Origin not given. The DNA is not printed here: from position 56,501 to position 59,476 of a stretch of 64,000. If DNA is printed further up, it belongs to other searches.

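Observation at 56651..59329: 923-aa secreted protein built from ~11 novel Gly/Asp-rich 28-aa repeats fused to HEAT repeats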

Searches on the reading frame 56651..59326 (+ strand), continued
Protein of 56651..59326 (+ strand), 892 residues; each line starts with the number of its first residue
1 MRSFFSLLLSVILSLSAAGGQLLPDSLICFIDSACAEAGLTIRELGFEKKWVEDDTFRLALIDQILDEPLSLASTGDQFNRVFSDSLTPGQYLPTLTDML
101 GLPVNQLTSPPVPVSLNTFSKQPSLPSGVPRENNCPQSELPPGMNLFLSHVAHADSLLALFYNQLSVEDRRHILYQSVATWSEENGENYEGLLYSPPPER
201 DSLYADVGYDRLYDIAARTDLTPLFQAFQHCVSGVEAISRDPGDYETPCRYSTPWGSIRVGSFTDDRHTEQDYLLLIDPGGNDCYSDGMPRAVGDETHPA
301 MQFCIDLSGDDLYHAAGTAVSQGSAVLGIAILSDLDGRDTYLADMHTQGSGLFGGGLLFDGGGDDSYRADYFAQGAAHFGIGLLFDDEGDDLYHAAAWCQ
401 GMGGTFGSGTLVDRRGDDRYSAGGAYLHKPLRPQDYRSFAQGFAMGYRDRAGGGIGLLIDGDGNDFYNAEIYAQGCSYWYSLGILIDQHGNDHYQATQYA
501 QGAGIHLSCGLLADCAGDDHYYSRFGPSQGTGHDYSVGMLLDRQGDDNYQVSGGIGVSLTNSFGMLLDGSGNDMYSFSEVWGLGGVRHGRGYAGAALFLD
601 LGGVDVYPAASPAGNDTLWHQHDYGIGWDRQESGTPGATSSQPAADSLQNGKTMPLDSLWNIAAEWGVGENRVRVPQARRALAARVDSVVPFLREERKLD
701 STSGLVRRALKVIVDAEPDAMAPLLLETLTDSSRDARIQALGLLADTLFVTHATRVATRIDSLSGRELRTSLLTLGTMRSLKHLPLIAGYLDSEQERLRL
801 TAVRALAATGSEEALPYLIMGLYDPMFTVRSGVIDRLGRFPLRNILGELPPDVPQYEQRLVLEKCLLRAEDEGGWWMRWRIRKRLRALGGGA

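Call 12: find_encoding_contigs(protein=P0017, flank=10000, max_places=2)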
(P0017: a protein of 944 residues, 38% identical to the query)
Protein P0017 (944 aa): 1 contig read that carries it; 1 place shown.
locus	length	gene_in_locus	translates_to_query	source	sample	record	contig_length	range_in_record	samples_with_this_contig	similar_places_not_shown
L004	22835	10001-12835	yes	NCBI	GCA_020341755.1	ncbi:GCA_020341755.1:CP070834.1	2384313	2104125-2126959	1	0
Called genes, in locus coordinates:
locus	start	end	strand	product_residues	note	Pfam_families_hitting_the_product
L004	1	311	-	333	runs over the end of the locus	PF01087:GalP_UDP_transf, PF16285:DUF4931_N, PF01230:HIT (faint), PF16268:DUF4921, PF02744:GalP_UDP_tr_C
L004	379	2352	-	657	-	PF13623:SurA_N_2 (faint), PF13624:SurA_N_3 (faint), PF13616:Rotamase_3 (weak), PF13145:Rotamase_2, PF00639:Rotamase (weak), PF13145:Rotamase_2, PF13616:Rotamase_3 (weak)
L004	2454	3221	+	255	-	PF00005:ABC_tran, PF13304:AAA_21 (weak)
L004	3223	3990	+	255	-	PF12679:ABC2_membrane_2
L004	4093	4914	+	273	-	-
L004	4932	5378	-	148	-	PF00672:HAMP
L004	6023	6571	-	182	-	PF07963:N_methyl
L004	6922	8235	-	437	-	PF00072:Response_reg, PF00158:Sigma54_activat, PF14532:Sigma54_activ_2, PF07728:AAA_5, PF25601:AAA_lid_14, PF02954:HTH_8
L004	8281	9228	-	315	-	-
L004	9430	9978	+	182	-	-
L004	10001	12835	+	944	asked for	PF13513:HEAT_EZ (faint), PF03130:HEAT_PBS (faint), PF13646:HEAT_2 (weak), PF00514:Arm (faint), PF02985:HEAT (faint), PF13646:HEAT_2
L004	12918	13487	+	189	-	PF02887:PK_C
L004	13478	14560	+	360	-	PF04015:DUF362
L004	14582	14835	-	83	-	PF13453:Zn_ribbon_TFIIB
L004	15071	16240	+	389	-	PF01916:DS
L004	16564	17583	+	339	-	PF16868:NMT1_3, PF09084:NMT1 (weak)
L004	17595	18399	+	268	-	PF06808:DctM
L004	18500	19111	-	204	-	PF00142:Fer4_NifH (weak), PF01656:CbiA, PF02374:ArsA_ATPase, PF06564:CBP_BcsQ, PF09140:MipZ, PF10609:ParA, PF13614:AAA_31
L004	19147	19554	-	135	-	PF00072:Response_reg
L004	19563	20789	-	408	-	PF00989:PAS, PF08448:PAS_4, PF13426:PAS_9, PF13487:HD_5, PF01966:HD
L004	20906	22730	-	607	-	PF08448:PAS_4, PF00512:HisKA, PF02518:HATPase_c, PF00072:Response_reg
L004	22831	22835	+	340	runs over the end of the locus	PF13860:FlgD_ig (faint)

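Call 13: find_encoding_contigs(protein=P0075, flank=10000, max_places=2)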
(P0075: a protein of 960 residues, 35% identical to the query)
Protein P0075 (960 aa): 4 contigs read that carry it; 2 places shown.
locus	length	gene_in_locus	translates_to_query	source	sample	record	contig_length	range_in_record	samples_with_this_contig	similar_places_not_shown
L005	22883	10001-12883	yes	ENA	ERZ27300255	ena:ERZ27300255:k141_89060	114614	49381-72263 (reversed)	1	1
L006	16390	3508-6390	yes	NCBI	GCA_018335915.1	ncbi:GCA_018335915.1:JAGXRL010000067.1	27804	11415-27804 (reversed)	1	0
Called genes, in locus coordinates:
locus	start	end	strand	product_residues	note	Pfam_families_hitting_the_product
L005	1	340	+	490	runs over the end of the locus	PF00801:PKD (weak), PF13570:Beta-prop_ACSF4, PF20067:SSL_N (faint), PF13360:PQQ_2 (weak), PF13570:Beta-prop_ACSF4 (weak)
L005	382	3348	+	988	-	PF00133:tRNA-synt_1, PF09334:tRNA-synt_1g (faint), PF01921:tRNA-synt_1f (weak), PF08264:Anticodon_1, PF19302:DUF5915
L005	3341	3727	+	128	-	PF01258:zf-dskA_traR (weak)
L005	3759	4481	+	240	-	PF01416:PseudoU_synth_1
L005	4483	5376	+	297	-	PF01882:DUF58, PF05762:VWA_CoxE (weak), PF13519:VWA_2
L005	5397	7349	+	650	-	PF07584:BatA, PF13519:VWA_2 (weak)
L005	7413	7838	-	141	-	-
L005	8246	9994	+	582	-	PF00149:Metallophos, PF06452:CBM9_1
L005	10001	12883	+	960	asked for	PF02985:HEAT (faint), PF03130:HEAT_PBS (faint), PF13646:HEAT_2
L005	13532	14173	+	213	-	PF00857:Isochorismatase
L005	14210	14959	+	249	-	PF00483:NTP_transferase, PF12804:NTP_transf_3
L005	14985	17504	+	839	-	PF02739:5_3_exonuc_N, PF22619:DNA_polI_exo1 (faint), PF01367:5_3_exonuc, PF00476:DNA_pol_A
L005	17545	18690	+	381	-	PF02350:Epimerase_2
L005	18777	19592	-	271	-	PF08241:Methyltransf_11, PF13489:Methyltransf_23 (weak), PF13649:Methyltransf_25 (weak), PF13847:Methyltransf_31 (weak)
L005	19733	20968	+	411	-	PF02706:Wzz, PF13807:GNVR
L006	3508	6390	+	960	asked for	PF02985:HEAT (faint), PF03130:HEAT_PBS (faint), PF13646:HEAT_2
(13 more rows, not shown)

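Call 15: find_related_loci(query=A1, collection=genome_contigs, flank=8000)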
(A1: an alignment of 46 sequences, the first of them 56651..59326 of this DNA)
Query A1 (892 aa) in genome_contigs; peptide patterns used: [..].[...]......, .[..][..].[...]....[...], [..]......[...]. (x = any residue, [..] = any of these).
599 stretches matched a pattern (row limit reached: there are more); 331 encode a relative of the query (tblastn E <= 1e-3); the best 80 are kept; 80 distinct loci.
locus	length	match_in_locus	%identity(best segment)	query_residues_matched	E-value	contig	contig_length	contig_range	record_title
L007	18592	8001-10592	64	1-876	0e+0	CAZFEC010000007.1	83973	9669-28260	MAG TPA_asm: uncultured Bacteroidia bacterium isolate SRP077602_co7_480 genome assembly, contig: NODE_967_length_83973_c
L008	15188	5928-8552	70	1-891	0e+0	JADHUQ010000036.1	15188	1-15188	MAG: Candidatus Delongbacteria bacterium isolate BS150m-G50 BS-150m-C3459, whole genome shotgun sequence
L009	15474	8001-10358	38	40-830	4e-165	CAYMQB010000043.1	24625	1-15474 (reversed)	MAG TPA_asm: uncultured bacterium isolate binchicken_co228_479 genome assembly, contig: NODE_2668_length_24625_cov_46.55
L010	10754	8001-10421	38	17-830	6e-163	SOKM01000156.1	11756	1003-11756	MAG: Candidatus Cloacimonadota bacterium isolate E44_bin80 NODE_2286_length_11756_cov_7.849329, whole genome shotgun seq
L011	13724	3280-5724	37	7-830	1e-158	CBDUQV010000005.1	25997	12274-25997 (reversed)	MAG TPA_asm: uncultured bacterium isolate SRR22302361_binner13_Refined_118 genome assembly, contig: ERZ25748748.617, who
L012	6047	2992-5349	38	40-830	2e-160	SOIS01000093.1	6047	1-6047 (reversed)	MAG: Candidatus Cloacimonadota bacterium isolate E29_bin43 NODE_6262_length_6047_cov_6.118992, whole genome shotgun sequ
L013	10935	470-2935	37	26-861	7e-156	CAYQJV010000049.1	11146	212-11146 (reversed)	MAG TPA_asm: uncultured bacterium isolate SRP338002_co1_144 genome assembly, contig: NODE_5477_length_11146_cov_7.768461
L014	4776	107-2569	37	1-831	1e-158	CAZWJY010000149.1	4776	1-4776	MAG TPA_asm: uncultured bacterium isolate binchicken_co349_111 genome assembly, contig: NODE_7921_length_4776_cov_12.532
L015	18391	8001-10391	39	30-831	6e-155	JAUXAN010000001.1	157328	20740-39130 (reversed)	MAG: bacterium isolate CSMAG_2763 CSMAG_2763_k141_923661_length_157328_cov_242.9820, whole genome shotgun sequence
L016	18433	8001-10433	38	23-837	1e-154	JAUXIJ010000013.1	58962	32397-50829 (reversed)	MAG: Candidatus Cloacimonadota bacterium isolate CSMAG_2978 CSMAG_2978_k119_1048663_length_58962_cov_8.9944, whole genom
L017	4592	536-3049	38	9-831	8e-157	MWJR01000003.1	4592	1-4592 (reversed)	MAG: Calditrichaeota bacterium AABM5.125.24 NODE_236_length_4592_cov_6.67752_ID_471, whole genome shotgun sequence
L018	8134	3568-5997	39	21-831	1e-152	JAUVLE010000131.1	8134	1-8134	MAG: Candidatus Cloacimonadota bacterium isolate CSMAG_498 CSMAG_498_k141_179017_length_8134_cov_9.0000, whole genome sh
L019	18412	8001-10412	38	21-831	1e-152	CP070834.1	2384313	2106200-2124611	MAG: candidate division WOR-3 bacterium isolate bin1061 chromosome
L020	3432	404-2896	36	7-841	6e-159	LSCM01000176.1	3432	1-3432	Cloacimonetes bacterium TCS62 contig176, whole genome shotgun sequence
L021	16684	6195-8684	37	1-841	1e-150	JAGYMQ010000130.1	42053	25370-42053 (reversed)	MAG: Candidatus Cloacimonadota bacterium isolate M55B123 k51_662529_flag_0_multi_348.8540_len_42053, whole genome shotgu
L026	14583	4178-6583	36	21-831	5e-143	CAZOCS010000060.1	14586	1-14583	MAG TPA_asm: uncultured Candidatus Cloacimonadota bacterium isolate SRP167671_co2_64 genome assembly, contig: NODE_5434_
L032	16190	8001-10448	36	5-834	3e-140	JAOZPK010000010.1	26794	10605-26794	MAG: Candidatus Cloacimonadota bacterium isolate GMC4.metabat2.199_sub GMC4_1332_length_26794_cov_19.150828, whole genom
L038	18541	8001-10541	36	1-831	8e-138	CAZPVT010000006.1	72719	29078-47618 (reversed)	MAG TPA_asm: uncultured bacterium isolate SRP231805_co4_154 genome assembly, contig: k141_64930, whole genome shotgun se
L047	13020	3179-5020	40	246-871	2e-133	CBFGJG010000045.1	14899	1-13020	MAG: candidate division WOR-3 bacterium isolate JZ-2_202302_bins_143.1 genome assembly, contig: NODE_45_length_14899_cov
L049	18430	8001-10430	35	31-830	3e-132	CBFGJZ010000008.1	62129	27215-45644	MAG: candidate division WOR-3 bacterium isolate SZTDM_202302_bins_70.1 genome assembly, contig: NODE_8_length_62129_cov_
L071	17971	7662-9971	38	31-830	3e-133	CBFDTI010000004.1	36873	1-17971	MAG TPA_asm: uncultured bacterium isolate SRR6823440_binner123_Refined_58 genome assembly, contig: ERZ650341.400, whole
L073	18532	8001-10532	35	44-845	1e-124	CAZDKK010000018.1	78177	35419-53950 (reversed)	MAG TPA_asm: uncultured bacterium isolate binchicken_co66_46 genome assembly, contig: NODE_612_length_78177_cov_8.754141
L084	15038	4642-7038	32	25-830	2e-122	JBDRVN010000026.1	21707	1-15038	MAG: candidate division WOR-3 bacterium isolate JZ-2_201705_bins_9 JZ-2_201705_bins_9_scaffold_26, whole genome shotgun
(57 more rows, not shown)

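Call 22: predict_structure(alignment_id=A1)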
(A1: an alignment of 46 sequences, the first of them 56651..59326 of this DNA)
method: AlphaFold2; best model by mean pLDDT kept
length: 892 residues; sequences in the alignment: 46
mean_pLDDT: 83.2   pTM: 0.79
mean pLDDT of the five models: 83.2, 81.4, 79.9, 79.9, 78.5
residues with pLDDT >= 90: 374; 70-90: 377; 50-70: 89; < 50: 52
segments of 3 or more residues with pLDDT < 50: 119-131, 426-438, 632-651, 890-892
pLDDT, mean of each block of 10 residues (from residue 1): 78 60 83 89 80 72 91 90 71 89 84 66 45 61 92 96 94 87 63 75 63 86 96 93 88 89 90 91 91 93 96 90 96 96 91 96 92 87 94 74 75 92 54 48 67 83 85 79 92 84 90 94 85 92 93 86 92 86 81 90 84 82 86 39 39 72 72 76 88 90 82 90 93 91 89 90 88 93 94 90 93 92 91 88 86 86 84 81 73 36
secondary structure, 60 per line:
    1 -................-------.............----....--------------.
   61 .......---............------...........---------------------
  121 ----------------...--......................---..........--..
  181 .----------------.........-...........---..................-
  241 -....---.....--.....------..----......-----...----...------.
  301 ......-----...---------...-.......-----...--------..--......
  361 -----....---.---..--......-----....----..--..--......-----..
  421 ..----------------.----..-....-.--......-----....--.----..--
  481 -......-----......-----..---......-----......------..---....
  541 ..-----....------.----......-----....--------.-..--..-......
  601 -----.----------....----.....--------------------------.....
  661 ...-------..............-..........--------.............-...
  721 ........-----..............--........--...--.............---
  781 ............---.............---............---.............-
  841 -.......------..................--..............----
elements in order (helices of 4 or more, strands of 3 or more residues): H2-17 H25-37 H42-45 H60-67 H71-82 H89-99 H142-163 H167-176 H198-206 H208-218 H222-239 H242-245 E249-253 E256-260 E273-278 E284-286 E291-293 E300-306 E312-314 E324-326 E328-334 E340-342 E355-360 E366-369 E381-386 E392-395 E408-413 E419-422 E455-460 E466-469 E482-487 E493-498 E509-514 E520-525 E537-542 E548-551 E563-568 E574-577 E595-600 E617-620 E625-629 H656-663 H671-684 H686-695 H704-716 H718-728 H734-747 H750-757 H765-777 H781-792 H796-808 H812-823 H827-839 H842-848 H855-872 H875-888

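Call 26: fold_search(model_id=the predicted structure, library=pdb)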
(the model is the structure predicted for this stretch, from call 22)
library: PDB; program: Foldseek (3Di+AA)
matches with E <= 10: 1043; with E <= 0.001: 33
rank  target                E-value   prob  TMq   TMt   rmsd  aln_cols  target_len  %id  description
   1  7z0g_T                7.6e-05  1.00  0.18  0.63   6.7       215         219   19  CPAP:TUBULIN:IE5 ALPHAREP COMPLEX P1 SPACE GROUP (released 2022-04-13)
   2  7q1f_T                9.4e-05  1.00  0.19  0.64   6.9       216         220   19  CPAP:TUBULIN:IE5 ALPHAREP COMPLEX (released 2022-04-20)
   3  7z0g_C                9.8e-05  1.00  0.18  0.63   6.8       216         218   18  CPAP:TUBULIN:IE5 ALPHAREP COMPLEX P1 SPACE GROUP (released 2022-04-13)
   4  7q1f_C                1.0e-04  1.00  0.18  0.63   6.8       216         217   19  CPAP:TUBULIN:IE5 ALPHAREP COMPLEX (released 2022-04-20)
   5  7p0h_A                1.0e-04  1.00  0.17  0.35   9.0       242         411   19  Crystal structure of Helicobacter pylori ComF fused to an artificial alphaREP crystallization helper(named B2) (released 2022-04-06)
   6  6fsq                  1.2e-04  1.00  0.16  0.34  10.4       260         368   18  Structure of A3_bGFPD, an artificial bi-domain protein based on two different alphaRep domains : A3 and a GFP binding do (released 2018-08-08)
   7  6sa7_A                1.5e-04  1.00  0.19  0.31   8.3       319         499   18  DARPin-Armadillo fusion C8long83 (released 2019-11-20)
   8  5mfm_F                1.5e-04  1.00  0.17  0.38   9.9       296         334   16  Designed armadillo repeat protein peptide fusion YIIIM6AII_GS11_(KR)5 (released 2017-09-13)
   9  6gwc_C                1.6e-04  1.00  0.17  0.59   9.8       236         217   18  Tubulin:iE5 alphaRep complex (released 2019-01-30)
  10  6s9o_B                2.0e-04  1.00  0.17  0.40   8.9       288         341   16  Designed Armadillo Repeat protein internal Lock1 fused to target peptide KRKRKLKFKR (released 2020-02-19)
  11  5mfd_G                2.1e-04  1.00  0.18  0.42   9.2       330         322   15  Designed armadillo repeat protein YIIIM''6AII in complex with pD_(KR)5 (released 2017-07-19)
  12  5mfd_J                2.6e-04  1.00  0.16  0.38   9.4       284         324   18  Designed armadillo repeat protein YIIIM''6AII in complex with pD_(KR)5 (released 2017-07-19)
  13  6s9o_A                2.7e-04  1.00  0.17  0.38  10.2       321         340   15  Designed Armadillo Repeat protein internal Lock1 fused to target peptide KRKRKLKFKR (released 2020-02-19)
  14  9t1m_A                3.1e-04  1.00  0.14  0.68   7.8       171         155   19  Nuclear export protein/Non-structural protein 2 (NEP/NS2) in complex with artificial alpha Rep protein (released 2025-11-12)
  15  6s9o_D                3.2e-04  1.00  0.16  0.38  10.6       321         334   15  Designed Armadillo Repeat protein internal Lock1 fused to target peptide KRKRKLKFKR (released 2020-02-19)
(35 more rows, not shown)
